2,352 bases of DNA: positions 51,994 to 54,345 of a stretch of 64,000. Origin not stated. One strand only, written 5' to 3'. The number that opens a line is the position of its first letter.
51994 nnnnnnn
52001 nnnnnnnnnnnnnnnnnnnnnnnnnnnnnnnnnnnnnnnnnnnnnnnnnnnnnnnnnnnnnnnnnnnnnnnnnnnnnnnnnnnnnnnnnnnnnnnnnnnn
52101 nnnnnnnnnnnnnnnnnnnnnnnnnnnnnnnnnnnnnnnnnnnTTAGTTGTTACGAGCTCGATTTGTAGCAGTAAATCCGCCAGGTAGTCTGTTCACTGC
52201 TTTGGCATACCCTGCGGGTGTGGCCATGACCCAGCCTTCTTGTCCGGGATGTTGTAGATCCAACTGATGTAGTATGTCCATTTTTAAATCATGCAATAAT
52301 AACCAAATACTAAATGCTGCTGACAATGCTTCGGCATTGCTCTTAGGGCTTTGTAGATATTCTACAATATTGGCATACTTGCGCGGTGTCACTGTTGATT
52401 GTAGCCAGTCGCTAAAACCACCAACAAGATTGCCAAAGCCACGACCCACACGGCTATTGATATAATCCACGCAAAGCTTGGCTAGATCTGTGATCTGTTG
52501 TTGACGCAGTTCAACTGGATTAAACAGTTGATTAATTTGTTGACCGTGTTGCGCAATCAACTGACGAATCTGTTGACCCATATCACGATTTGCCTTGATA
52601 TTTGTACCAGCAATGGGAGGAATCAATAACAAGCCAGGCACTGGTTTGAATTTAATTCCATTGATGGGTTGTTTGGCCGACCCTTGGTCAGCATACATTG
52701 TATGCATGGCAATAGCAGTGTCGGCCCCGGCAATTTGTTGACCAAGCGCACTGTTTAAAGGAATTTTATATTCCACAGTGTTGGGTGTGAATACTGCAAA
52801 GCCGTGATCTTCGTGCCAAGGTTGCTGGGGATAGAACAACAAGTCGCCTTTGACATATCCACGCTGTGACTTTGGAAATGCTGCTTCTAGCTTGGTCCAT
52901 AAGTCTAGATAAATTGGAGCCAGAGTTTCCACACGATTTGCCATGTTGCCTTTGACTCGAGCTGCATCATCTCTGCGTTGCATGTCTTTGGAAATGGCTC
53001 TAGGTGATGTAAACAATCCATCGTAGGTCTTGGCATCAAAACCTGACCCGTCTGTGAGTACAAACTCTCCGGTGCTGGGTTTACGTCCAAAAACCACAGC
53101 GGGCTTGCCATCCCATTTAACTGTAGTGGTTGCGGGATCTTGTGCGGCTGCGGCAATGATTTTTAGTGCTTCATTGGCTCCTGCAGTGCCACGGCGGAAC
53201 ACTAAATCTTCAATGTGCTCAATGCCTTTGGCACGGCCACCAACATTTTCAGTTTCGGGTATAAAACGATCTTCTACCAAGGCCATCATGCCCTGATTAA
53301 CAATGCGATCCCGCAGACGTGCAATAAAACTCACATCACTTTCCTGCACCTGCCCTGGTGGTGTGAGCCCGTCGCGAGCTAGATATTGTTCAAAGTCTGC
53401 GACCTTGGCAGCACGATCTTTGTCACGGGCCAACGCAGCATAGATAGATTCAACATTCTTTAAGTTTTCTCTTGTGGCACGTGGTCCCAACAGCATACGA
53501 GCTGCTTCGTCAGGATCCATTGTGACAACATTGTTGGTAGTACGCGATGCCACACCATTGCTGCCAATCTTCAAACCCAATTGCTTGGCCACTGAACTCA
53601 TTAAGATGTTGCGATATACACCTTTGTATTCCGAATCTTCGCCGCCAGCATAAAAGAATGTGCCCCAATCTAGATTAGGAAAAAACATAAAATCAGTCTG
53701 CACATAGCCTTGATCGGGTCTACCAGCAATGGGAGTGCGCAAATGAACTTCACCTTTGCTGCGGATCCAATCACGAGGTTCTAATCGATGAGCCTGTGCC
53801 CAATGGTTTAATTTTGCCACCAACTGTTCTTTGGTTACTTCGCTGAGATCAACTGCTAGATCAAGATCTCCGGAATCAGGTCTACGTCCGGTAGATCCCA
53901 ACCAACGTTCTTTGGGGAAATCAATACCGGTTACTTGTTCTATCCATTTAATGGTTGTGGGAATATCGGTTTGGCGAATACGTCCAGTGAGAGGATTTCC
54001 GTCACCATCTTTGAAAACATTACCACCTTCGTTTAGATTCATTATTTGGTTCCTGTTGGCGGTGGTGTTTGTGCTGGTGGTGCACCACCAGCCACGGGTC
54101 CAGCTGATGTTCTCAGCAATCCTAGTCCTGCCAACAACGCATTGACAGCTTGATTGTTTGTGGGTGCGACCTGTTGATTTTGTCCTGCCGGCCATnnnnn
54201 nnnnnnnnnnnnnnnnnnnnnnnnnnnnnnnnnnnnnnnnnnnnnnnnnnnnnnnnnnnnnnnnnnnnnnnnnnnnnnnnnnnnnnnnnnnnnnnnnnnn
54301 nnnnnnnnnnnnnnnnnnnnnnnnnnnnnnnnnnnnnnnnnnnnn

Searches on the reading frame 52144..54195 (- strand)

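Call 9: search_protein_families(library=pfam, proteins=[window:52144-54195:-])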
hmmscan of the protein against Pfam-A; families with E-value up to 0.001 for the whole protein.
window:52144-54195:- (683 aa): 1 family
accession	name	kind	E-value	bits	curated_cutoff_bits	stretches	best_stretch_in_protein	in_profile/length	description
PF19782.4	DUF6267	-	1.2e-27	97.7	27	2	439-670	103-365/376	Family of unknown function (DUF6267)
